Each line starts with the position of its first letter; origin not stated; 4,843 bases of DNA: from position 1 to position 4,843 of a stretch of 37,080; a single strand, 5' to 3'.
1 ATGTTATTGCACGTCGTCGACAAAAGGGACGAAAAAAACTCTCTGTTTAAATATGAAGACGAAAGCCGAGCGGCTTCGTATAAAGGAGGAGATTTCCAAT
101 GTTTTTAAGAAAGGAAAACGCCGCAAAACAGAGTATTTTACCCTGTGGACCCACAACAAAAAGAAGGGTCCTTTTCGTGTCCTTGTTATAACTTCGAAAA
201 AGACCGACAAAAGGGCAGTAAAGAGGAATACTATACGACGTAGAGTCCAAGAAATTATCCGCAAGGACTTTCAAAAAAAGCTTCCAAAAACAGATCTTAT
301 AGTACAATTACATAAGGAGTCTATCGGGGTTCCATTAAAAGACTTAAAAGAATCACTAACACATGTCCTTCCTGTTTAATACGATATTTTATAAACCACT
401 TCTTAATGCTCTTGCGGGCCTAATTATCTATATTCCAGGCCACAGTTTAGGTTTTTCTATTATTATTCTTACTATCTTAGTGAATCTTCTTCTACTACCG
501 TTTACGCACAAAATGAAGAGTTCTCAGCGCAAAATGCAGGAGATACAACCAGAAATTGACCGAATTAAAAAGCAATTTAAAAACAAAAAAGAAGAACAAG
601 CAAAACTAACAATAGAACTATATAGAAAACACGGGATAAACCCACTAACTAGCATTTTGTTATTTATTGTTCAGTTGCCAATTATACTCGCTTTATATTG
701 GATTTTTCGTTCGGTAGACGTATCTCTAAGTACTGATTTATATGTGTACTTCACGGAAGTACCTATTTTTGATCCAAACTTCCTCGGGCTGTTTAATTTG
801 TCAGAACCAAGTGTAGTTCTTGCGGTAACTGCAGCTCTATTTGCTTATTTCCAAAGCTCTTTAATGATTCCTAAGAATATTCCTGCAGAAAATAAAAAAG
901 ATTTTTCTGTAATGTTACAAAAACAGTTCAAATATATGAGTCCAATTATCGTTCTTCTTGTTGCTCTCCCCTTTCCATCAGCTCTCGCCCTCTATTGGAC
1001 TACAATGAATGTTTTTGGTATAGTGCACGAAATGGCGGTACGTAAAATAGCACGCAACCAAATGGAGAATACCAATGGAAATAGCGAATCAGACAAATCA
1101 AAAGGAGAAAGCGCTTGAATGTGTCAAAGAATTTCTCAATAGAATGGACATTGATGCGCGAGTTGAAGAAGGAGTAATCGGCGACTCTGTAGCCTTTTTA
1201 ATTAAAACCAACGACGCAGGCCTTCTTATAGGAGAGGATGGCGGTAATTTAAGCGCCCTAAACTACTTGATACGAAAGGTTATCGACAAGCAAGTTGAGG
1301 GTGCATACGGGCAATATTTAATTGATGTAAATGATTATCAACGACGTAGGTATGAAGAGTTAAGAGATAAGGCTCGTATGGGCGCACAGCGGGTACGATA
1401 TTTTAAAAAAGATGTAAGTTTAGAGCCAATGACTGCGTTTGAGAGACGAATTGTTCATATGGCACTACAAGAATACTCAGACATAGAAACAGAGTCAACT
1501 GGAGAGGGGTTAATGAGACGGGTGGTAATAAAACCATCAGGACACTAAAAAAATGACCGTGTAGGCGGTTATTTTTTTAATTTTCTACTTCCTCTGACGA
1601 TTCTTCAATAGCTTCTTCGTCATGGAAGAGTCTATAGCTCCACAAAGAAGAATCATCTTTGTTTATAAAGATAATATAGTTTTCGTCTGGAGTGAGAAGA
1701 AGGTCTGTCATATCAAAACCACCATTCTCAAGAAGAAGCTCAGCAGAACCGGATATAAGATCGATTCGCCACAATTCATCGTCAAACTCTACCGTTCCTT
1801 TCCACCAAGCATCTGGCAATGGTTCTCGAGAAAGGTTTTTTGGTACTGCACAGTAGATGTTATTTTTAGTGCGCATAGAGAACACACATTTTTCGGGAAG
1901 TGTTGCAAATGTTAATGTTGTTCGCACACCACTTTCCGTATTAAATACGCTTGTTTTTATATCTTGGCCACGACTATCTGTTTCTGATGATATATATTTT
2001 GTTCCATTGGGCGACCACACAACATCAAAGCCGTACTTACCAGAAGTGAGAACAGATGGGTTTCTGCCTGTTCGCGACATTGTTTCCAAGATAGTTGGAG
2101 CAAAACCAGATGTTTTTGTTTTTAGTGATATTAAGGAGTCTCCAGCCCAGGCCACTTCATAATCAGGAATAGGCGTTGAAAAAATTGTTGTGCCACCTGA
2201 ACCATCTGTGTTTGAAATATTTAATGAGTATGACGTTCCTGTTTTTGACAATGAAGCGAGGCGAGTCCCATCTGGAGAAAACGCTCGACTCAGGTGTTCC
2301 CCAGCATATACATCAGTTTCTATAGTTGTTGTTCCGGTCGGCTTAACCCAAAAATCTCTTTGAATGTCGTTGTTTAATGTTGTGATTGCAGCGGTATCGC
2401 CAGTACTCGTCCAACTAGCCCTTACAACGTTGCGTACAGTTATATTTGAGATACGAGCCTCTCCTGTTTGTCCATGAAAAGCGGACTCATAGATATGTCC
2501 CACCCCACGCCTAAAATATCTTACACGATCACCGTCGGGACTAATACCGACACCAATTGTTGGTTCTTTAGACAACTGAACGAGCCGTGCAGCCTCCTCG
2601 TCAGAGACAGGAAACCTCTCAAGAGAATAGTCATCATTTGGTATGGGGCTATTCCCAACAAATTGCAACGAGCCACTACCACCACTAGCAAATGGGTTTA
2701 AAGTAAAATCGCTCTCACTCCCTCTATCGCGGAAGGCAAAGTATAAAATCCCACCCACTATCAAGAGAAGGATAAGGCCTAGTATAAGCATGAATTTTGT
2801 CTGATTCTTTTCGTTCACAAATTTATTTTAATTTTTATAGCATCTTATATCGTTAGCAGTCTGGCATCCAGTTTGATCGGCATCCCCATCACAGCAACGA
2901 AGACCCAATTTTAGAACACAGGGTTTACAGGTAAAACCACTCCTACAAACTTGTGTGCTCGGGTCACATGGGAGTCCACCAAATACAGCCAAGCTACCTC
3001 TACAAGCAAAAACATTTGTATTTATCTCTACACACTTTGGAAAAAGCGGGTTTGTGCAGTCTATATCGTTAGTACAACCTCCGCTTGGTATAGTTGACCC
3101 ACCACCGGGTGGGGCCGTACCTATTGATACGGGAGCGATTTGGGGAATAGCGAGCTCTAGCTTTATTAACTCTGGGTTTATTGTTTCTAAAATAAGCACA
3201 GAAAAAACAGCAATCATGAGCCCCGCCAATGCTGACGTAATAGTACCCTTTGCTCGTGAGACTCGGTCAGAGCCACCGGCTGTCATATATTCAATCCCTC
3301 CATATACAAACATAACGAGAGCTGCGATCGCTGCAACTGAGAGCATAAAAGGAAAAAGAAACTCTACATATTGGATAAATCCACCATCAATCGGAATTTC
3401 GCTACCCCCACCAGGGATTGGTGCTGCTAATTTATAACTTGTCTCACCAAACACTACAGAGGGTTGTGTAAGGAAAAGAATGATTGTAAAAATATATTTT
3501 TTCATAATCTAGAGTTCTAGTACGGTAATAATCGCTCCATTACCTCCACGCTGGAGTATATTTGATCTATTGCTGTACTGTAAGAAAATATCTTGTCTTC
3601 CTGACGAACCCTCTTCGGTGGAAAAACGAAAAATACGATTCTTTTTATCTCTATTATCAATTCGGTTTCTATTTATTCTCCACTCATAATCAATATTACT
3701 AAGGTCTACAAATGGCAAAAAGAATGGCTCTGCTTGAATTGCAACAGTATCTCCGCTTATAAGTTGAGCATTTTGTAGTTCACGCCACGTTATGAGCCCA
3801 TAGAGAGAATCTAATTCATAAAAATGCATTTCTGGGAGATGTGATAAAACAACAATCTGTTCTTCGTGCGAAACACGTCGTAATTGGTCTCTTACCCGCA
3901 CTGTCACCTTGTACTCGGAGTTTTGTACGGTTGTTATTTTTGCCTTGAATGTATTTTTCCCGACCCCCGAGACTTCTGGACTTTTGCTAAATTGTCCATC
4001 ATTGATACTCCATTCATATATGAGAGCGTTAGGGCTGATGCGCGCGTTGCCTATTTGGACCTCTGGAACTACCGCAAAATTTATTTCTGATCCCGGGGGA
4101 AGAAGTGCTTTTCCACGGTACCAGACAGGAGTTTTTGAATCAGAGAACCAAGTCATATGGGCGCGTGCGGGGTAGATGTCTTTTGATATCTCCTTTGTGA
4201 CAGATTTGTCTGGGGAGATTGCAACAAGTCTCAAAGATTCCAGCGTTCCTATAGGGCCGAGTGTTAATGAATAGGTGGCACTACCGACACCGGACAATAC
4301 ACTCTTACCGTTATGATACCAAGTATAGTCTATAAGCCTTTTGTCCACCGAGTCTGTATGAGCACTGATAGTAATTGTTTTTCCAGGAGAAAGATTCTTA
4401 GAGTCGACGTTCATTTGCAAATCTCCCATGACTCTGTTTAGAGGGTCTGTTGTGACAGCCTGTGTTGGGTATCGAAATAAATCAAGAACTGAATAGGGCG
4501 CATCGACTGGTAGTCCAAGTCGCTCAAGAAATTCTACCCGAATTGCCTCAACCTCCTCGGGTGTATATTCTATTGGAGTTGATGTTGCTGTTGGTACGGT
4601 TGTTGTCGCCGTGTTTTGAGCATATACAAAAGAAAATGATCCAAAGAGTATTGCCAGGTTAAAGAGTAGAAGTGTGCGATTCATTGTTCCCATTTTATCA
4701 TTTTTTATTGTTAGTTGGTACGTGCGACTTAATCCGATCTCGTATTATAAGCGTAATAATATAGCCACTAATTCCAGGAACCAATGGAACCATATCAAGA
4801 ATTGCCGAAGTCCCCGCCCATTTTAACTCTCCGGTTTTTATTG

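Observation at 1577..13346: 11-gene type IV secretion-like operon on one strand, without VirD4, VirB11 or a relaxase in the window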

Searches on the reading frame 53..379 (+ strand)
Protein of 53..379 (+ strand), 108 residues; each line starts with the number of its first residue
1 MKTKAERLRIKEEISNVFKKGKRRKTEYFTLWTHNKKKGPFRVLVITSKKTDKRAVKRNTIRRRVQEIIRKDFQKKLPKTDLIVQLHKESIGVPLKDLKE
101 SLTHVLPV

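Call 52: search_protein_families(library=pfam, proteins=[window:53-379:+], max_evalue=0.001)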
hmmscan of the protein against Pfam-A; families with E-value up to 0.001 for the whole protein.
window:53-379:+ (108 aa): 1 family
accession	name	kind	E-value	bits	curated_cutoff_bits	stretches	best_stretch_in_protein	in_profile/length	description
PF00825.24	Ribonuclease_P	-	1.3e-19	70.7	22.3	1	4-106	3-105/109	Ribonuclease P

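Call 83: find_encoding_contigs(protein=window:53-379:+, flank=10000, max_places=2)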
Protein window:53-379:+ (108 aa): no gene with exactly this product is on record in the collection.

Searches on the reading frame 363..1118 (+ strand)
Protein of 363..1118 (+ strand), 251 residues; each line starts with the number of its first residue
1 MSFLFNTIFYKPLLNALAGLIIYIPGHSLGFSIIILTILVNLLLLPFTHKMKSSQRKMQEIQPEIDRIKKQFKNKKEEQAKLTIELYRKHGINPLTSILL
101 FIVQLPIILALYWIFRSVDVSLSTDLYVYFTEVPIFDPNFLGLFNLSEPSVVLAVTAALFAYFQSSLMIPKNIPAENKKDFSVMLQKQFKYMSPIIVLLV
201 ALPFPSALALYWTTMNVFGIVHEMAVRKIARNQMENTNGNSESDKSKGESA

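Call 52: search_protein_families(library=pfam, proteins=[window:363-1118:+], max_evalue=0.001)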
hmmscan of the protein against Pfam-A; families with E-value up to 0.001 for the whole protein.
window:363-1118:+ (251 aa): 1 family
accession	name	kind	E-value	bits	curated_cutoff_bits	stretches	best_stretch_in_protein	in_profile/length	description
PF02096.25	60KD_IMP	-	5e-41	140.8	35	1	30-227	2-162/163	60Kd inner membrane protein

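Call 84: find_encoding_contigs(protein=window:363-1118:+, flank=10000, max_places=2)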
Protein window:363-1118:+ (251 aa): 1 contig read that carries it; 1 place shown.
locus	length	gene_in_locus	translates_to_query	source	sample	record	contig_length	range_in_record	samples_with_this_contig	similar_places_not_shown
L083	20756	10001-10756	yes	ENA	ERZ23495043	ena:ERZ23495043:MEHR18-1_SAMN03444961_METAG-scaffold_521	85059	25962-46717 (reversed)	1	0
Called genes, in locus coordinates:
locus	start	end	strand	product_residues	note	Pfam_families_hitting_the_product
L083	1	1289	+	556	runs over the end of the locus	PF05157:MshEN, PF00437:T2SSE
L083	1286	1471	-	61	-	-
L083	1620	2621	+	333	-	PF05496:RuvB_N, PF00004:AAA, PF07728:AAA_5 (weak), PF17864:AAA_lid_4, PF05491:WHD_RuvB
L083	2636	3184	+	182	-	PF20772:TACO1_YebC_N, PF01709:Transcrip_reg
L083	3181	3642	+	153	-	PF02075:RuvC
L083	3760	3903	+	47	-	-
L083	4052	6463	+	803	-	PF00912:Transgly, PF00905:Transpeptidase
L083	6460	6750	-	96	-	-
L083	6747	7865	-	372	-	PF00712:DNA_pol3_beta, PF02767:DNA_pol3_beta_2, PF02768:DNA_pol3_beta_3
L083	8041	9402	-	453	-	PF11638:DnaA_N, PF00308:Bac_DnaA, PF01695:IstB_IS21 (weak), PF08299:Bac_DnaA_C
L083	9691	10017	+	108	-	PF00825:Ribonuclease_P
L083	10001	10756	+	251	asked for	PF02096:60KD_IMP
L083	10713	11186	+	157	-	PF13083:KH_KhpA-B (weak), PF01424:R3H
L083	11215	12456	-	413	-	-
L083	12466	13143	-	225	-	PF18895:T4SS_pilin (weak)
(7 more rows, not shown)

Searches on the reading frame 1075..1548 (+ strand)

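Call 52: search_protein_families(library=pfam, proteins=[window:1075-1548:+], max_evalue=0.001)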
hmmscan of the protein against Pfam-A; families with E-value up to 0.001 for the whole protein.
window:1075-1548:+ (157 aa): 2 families
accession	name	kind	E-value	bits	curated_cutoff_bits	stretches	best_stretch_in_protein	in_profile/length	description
PF01424.28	R3H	-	2.5e-16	59.9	26.8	1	104-154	11-60/60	R3H domain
PF13083.13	KH_KhpA-B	-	1.5e-06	28.5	32.1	1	12-73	3-65/73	KhpA/KhpB, KH domain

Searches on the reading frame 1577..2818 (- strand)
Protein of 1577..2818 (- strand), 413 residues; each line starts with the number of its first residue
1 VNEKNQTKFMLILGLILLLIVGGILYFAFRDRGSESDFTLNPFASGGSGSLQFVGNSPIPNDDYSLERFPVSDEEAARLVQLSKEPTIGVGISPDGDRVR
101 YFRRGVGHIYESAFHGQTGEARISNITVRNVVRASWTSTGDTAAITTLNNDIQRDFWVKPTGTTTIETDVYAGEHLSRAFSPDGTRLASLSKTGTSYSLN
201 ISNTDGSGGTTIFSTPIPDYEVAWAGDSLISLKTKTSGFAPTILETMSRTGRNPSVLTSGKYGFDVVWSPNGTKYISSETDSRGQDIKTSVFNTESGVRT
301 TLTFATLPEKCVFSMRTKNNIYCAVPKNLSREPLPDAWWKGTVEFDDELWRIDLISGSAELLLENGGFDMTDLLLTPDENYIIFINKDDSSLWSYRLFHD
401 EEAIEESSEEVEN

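Call 4: search_protein_families(library=pfam, proteins=[window:1577-2818:-], max_evalue=0.1)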
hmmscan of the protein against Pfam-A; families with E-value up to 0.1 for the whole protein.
window:1577-2818:- (413 aa): 1 family
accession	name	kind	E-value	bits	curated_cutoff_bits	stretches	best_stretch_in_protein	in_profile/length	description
PF25174.1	Beta-prop_THOC3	-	0.01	15.3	305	0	73-191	78-190/272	THOC3 beta-propeller domain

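Call 5: search_protein_families(library=ncbifam, proteins=[window:1577-2818:-], max_evalue=0.1)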
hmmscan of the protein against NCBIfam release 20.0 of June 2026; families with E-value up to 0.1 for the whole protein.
window:1577-2818:- (413 aa): 1 family
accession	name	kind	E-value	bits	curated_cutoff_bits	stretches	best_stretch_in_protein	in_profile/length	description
TIGR02800.1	propeller_TolB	equivalog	7.9e-05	21.8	343.15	1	175-310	237-370/418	Tol-Pal system beta propeller repeat protein TolB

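Call 36: search_solved_structures(query=A5, max_evalue=0.1)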
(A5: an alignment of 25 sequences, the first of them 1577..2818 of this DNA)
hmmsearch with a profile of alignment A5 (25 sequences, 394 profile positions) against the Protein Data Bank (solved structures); distinct sequences matched with E-value up to 0.1: 24.
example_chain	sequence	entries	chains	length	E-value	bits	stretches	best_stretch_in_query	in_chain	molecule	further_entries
6tji_A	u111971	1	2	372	9.4e-12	48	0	95-120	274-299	Cake10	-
6tjh_A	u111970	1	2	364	2.4e-11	46.6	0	95-120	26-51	Cake9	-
6pnv_A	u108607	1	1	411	1.4e-10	44.1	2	132-288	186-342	Tol-Pal system protein TolB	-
6tjg_A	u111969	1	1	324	2.9e-10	43.1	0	95-120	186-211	Cake8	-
7nst_E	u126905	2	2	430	8.6e-09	38.2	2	132-294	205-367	Tol-Pal system protein TolB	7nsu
7mx5_A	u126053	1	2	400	2.4e-08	36.8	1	169-301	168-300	Tol-Pal system protein TolB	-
4r40_A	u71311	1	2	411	3e-08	36.4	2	132-273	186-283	Protein TolB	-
4pwz_A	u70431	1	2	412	3e-08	36.4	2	132-273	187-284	Protein TolB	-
6tjf_A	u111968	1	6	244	7.5e-08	35.1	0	94-120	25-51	Cake6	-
1crz_A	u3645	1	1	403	3.5e-07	32.9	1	132-295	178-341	TOLB PROTEIN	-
2w8b_A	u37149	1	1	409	3.6e-07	32.9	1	131-295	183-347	PROTEIN TOLB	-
2w8b_B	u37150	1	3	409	3.7e-07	32.8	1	132-295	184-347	PROTEIN TOLB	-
2hqs_A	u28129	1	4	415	3.9e-07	32.8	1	132-295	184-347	Protein tolB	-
3iax_A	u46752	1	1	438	4.7e-07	32.5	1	131-294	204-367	Protein tolB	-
1c5k_A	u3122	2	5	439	4.8e-07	32.5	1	131-294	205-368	PROTEIN (TOLB PROTEIN) | PROTEIN TOLB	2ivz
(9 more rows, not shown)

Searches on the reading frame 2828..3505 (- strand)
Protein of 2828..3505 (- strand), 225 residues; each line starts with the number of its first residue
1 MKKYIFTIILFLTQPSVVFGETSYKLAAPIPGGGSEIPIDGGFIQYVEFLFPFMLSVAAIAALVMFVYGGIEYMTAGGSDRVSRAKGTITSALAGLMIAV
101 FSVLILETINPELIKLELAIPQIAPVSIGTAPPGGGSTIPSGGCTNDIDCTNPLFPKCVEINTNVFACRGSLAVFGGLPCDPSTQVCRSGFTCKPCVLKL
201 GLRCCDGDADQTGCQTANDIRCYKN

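Call 4: search_protein_families(library=pfam, proteins=[window:2828-3505:-], max_evalue=0.1)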
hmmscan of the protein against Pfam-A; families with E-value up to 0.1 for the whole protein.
window:2828-3505:- (225 aa): 2 families
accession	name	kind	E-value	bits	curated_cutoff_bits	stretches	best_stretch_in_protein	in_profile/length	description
PF18895.5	T4SS_pilin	-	5.9e-06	26.7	26.6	1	53-106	15-68/71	Type IV secretion system pilin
PF20342.3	DUF6637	-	0.058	14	27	0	75-118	4-46/103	Family of unknown function (DUF6637)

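Call 5: search_protein_families(library=ncbifam, proteins=[window:2828-3505:-], max_evalue=0.1)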
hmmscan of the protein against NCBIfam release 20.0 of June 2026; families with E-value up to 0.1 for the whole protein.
window:2828-3505:- (225 aa): 0 families

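Call 62: search_solved_structures(query=A4, max_evalue=10)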
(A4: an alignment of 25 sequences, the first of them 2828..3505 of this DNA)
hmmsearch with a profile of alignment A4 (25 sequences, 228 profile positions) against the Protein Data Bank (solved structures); distinct sequences matched with E-value up to 10: 13.
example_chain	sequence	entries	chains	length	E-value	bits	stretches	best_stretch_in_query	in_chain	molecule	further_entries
7n75_A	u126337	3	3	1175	2.2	11.4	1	103-124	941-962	Isoform 3 of Polyamine-transporting ATPase 13A2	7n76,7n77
8iel_P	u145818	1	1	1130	2.3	11.3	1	103-121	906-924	Polyamine-transporting ATPase 13A2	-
8iem_P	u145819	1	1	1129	2.3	11.3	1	103-121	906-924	Polyamine-transporting ATPase 13A2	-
8ies_P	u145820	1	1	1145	2.4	11.3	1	103-121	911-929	Polyamine-transporting ATPase 13A2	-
7fjp_B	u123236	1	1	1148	2.4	11.3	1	103-121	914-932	Polyamine-transporting ATPase 13A2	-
7fjm_A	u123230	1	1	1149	2.4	11.3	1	103-121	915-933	Polyamine-transporting ATPase 13A2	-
7fjq_A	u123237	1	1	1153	2.4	11.2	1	103-121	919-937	Polyamine-transporting ATPase 13A2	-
7n74_A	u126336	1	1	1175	2.5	11.2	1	103-121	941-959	Isoform 3 of Polyamine-transporting ATPase 13A2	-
7n70_A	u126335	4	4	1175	2.5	11.2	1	103-121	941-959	Isoform 3 of Polyamine-transporting ATPase 13A2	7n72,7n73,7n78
8iek_P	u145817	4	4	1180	2.5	11.2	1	103-121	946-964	Polyamine-transporting ATPase 13A2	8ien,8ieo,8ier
7vpi_A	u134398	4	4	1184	2.5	11.2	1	103-121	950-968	Polyamine-transporting ATPase 13A2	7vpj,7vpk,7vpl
7m5v_A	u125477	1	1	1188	2.5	11.2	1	103-121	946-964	Polyamine-transporting ATPase 13A2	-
7m5x_A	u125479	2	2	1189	2.5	11.2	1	103-121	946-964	Polyamine-transporting ATPase 13A2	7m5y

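Call 64: search_protein_families(library=pfam, alignment_id=A4, max_evalue=0.01)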
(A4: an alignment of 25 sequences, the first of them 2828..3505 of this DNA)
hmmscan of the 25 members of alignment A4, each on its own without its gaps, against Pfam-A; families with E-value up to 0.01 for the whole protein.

A. member 1, window:2828-3505:- (225 aa): 1 family
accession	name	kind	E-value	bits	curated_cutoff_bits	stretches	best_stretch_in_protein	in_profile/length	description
PF18895.5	T4SS_pilin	-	5.9e-06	26.7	26.6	1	53-106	15-68/71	Type IV secretion system pilin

B. families by the number of members that match (of 25 scanned): 11 families
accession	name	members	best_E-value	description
PF18895.5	T4SS_pilin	22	1.6e-10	Type IV secretion system pilin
PF04956.18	TrbC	4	0.00029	TrbC/VIRB2 pilin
PF23396.1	DUF7103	2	3.9e-05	Family of unknown function (DUF7103)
PF17364.7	DUF5389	1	0.001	Family of unknown function (DUF5389)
PF13572.11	DUF4134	1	0.0014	Domain of unknown function (DUF4134)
PF04238.17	DUF420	1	0.0027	Protein of unknown function (DUF420)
PF13664.11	DUF4149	1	0.0031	Domain of unknown function (DUF4149)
PF00324.27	AA_permease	1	0.0047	Amino acid permease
PF14126.11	DUF4293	1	0.0049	Domain of unknown function (DUF4293)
PF08089.16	Toxin_20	1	0.0071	Huwentoxin-II family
PF19094.5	EMC6_arch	1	0.0092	EMC6-arch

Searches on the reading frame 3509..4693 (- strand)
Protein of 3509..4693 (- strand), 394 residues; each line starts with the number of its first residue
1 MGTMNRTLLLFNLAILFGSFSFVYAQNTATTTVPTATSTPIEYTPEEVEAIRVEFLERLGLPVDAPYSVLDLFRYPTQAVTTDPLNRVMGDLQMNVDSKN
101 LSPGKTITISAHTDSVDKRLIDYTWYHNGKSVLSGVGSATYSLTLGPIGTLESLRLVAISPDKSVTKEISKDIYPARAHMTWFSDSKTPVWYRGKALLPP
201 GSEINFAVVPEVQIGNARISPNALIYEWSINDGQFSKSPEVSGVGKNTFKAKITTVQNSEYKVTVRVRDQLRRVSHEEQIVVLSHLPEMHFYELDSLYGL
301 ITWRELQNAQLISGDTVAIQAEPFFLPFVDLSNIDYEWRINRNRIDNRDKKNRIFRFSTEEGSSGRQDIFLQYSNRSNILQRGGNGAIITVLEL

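Call 4: search_protein_families(library=pfam, proteins=[window:3509-4693:-], max_evalue=0.1)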
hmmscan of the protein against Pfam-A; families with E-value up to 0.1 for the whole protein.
window:3509-4693:- (394 aa): 3 families
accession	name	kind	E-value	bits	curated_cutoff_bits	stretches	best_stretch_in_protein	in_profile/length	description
PF00801.26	PKD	-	1.5e-05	25.3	23.5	1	198-277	11-75/80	PKD domain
PF22352.2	K319L-like_PKD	-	0.076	13.5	27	0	224-271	29-72/84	K319L-like, PKD domain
PF13927.12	Ig_3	-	0.1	13.6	30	0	101-143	13-59/78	Immunoglobulin domain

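Call 5: search_protein_families(library=ncbifam, proteins=[window:3509-4693:-], max_evalue=0.1)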
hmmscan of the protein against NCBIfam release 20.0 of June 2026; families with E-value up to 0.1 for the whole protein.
window:3509-4693:- (394 aa): 0 families

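Call 42: search_solved_structures(query=A7, max_evalue=0.1)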
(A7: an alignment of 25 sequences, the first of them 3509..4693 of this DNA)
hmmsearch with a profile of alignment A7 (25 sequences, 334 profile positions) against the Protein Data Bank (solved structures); distinct sequences matched with E-value up to 0.1: 2.
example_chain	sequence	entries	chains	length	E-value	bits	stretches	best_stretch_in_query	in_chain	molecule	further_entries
3shs_A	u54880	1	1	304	0.0028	19.7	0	166-224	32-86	Hoc head outer capsid protein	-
4web_H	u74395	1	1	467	0.097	14.6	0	35-82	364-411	Mouse Fab Heavy Chain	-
